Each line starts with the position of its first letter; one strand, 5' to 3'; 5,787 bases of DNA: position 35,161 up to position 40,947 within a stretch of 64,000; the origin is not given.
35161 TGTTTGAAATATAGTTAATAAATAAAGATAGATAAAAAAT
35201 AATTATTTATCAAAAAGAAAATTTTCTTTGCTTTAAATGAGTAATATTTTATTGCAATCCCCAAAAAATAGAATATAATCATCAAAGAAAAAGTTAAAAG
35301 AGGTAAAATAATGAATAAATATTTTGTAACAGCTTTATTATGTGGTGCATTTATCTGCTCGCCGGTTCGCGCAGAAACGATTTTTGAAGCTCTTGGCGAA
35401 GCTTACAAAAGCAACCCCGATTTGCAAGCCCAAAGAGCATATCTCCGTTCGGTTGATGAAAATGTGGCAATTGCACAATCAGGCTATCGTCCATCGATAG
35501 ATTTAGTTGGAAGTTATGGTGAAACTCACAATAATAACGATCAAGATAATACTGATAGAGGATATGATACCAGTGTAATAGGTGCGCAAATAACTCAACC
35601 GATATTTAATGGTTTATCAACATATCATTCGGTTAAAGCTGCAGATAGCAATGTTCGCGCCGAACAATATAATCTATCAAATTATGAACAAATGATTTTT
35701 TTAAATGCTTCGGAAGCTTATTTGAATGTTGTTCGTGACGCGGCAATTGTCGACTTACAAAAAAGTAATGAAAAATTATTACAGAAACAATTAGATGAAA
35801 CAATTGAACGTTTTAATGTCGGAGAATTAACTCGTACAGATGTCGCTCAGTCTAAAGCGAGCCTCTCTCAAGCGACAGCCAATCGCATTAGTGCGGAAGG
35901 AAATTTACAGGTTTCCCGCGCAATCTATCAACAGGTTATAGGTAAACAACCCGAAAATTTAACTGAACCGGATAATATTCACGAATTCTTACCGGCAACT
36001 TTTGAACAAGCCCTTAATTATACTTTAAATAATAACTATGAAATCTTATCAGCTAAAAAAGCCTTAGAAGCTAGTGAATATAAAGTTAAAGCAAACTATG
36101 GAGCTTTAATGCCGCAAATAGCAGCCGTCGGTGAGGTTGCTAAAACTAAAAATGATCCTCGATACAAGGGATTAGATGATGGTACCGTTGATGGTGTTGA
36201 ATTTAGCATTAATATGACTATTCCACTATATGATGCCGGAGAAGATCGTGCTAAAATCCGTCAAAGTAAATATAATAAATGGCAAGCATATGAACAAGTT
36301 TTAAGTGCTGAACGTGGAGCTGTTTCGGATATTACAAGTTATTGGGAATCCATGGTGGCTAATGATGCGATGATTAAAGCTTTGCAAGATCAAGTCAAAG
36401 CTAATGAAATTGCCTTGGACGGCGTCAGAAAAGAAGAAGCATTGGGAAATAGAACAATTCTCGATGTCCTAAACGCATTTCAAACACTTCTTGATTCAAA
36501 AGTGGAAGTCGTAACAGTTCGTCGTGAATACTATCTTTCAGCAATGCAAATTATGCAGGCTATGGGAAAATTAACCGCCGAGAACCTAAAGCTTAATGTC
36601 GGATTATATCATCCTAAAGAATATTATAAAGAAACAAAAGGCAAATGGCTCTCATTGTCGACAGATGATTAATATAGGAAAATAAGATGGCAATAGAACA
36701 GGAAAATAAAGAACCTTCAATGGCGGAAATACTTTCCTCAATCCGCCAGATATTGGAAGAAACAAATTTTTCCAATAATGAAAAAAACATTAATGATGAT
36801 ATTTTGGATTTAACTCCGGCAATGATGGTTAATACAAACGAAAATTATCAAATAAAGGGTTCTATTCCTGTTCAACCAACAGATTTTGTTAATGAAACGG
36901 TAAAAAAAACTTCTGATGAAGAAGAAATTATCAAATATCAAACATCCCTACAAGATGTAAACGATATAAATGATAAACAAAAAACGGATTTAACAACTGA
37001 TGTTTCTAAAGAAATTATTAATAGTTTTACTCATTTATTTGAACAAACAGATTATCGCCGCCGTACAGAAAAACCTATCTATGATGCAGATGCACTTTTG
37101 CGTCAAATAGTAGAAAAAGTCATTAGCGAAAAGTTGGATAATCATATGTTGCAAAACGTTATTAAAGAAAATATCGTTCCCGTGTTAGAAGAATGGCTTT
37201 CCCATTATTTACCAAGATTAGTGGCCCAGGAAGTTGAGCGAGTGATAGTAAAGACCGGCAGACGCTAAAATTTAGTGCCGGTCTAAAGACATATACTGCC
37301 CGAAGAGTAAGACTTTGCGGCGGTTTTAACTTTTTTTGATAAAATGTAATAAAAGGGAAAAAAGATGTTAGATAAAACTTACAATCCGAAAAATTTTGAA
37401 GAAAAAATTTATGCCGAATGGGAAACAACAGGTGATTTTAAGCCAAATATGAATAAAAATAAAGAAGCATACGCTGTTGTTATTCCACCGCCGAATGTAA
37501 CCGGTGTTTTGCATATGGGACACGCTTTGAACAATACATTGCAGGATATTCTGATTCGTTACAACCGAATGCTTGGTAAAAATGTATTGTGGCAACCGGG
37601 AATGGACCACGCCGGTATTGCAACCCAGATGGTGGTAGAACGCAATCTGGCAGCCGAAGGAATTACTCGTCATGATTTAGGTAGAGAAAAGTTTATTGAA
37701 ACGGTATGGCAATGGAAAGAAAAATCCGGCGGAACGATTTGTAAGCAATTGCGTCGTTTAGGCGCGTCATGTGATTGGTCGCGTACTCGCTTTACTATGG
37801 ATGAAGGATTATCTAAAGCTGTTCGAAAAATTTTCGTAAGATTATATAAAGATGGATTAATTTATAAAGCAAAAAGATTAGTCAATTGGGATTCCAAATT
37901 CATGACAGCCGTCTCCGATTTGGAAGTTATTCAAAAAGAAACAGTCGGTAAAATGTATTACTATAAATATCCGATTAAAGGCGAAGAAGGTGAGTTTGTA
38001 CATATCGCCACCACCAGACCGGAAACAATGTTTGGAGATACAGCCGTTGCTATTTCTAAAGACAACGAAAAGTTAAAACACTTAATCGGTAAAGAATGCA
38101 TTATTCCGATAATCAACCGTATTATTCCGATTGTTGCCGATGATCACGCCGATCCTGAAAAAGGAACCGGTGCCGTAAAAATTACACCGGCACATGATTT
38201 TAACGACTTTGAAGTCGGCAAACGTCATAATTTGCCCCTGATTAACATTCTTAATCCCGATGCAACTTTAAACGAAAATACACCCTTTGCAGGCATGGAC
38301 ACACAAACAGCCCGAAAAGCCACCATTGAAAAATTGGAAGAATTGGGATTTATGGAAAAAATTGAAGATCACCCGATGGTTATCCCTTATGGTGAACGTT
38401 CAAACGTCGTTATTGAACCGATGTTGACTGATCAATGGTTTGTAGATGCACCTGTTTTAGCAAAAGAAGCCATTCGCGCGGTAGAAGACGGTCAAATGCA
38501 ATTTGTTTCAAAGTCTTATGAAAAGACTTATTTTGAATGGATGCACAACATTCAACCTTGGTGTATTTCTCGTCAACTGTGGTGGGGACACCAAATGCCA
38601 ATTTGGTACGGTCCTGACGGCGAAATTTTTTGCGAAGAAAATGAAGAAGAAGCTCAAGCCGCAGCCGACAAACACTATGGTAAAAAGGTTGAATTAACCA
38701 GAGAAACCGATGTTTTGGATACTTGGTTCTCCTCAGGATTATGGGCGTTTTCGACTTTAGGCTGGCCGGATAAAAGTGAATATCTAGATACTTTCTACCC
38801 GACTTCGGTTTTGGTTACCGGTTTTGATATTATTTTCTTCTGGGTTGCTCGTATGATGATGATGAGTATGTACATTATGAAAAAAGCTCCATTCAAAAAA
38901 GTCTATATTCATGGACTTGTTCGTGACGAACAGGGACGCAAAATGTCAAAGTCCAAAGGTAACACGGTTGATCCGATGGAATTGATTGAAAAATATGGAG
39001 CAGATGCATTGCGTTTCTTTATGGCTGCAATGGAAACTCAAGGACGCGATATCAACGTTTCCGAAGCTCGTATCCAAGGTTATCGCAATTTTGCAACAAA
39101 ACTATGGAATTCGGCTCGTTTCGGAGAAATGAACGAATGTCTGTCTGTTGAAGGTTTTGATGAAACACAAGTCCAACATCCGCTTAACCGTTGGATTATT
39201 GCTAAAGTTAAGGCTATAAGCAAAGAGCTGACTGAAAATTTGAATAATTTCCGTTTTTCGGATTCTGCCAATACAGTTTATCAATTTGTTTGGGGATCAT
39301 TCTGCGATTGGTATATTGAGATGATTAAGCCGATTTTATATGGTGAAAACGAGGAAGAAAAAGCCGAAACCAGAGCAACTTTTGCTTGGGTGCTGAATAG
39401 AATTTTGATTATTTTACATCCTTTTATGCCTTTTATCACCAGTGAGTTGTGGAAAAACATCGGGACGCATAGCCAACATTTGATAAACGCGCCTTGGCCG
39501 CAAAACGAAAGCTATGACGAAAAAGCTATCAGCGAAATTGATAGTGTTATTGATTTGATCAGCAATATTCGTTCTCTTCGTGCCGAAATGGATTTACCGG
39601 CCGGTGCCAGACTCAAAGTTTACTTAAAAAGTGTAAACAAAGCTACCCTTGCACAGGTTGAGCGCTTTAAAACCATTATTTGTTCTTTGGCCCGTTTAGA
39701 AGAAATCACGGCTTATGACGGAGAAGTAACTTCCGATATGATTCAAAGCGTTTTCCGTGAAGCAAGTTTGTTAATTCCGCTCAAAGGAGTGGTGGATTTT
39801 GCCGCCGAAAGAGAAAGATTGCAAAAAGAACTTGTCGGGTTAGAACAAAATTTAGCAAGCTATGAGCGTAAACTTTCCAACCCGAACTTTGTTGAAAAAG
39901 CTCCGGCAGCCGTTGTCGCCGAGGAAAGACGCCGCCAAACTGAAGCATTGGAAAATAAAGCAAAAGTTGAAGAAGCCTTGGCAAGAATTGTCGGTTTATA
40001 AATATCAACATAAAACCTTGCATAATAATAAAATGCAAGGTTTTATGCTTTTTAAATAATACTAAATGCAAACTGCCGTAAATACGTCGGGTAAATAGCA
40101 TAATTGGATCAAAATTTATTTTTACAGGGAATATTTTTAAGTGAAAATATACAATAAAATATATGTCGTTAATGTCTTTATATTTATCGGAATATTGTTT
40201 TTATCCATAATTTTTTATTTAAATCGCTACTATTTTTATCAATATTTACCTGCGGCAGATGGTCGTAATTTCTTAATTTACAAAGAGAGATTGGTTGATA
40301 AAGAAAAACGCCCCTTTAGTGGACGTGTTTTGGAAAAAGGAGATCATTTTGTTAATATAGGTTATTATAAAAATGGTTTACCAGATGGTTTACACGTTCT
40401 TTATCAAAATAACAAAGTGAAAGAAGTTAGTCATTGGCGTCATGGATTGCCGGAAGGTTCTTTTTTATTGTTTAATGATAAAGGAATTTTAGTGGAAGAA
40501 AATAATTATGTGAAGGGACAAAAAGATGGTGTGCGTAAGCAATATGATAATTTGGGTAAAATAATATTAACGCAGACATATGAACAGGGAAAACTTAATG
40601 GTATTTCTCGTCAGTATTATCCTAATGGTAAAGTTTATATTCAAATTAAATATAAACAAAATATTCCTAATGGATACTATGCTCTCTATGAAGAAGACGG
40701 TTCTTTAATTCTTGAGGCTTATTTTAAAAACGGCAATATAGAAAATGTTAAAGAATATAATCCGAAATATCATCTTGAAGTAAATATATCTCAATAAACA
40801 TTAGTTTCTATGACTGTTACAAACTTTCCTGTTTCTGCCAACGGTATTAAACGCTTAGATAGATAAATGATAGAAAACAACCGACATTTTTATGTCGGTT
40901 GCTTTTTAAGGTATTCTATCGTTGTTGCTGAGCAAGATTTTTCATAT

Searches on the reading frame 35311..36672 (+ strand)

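Call 40: search_protein_families(library=pfam, proteins=[window:35311-36672:+], max_evalue=0.00001)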
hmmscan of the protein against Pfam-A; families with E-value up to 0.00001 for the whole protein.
window:35311-36672:+ (453 aa): 1 family
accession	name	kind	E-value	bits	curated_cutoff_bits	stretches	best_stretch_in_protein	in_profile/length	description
PF02321.23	OEP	-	1.5e-63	214.5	22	2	26-211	3-187/187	Outer membrane efflux protein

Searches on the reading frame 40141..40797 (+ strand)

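Call 40: search_protein_families(library=pfam, proteins=[window:40141-40797:+], max_evalue=0.00001)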
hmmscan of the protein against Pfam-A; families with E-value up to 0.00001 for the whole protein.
window:40141-40797:+ (218 aa): 1 family
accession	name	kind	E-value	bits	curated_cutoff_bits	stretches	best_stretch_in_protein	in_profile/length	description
PF07661.19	MORN_2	-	1.4e-08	34.4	29.6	0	152-172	1-21/22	MORN repeat variant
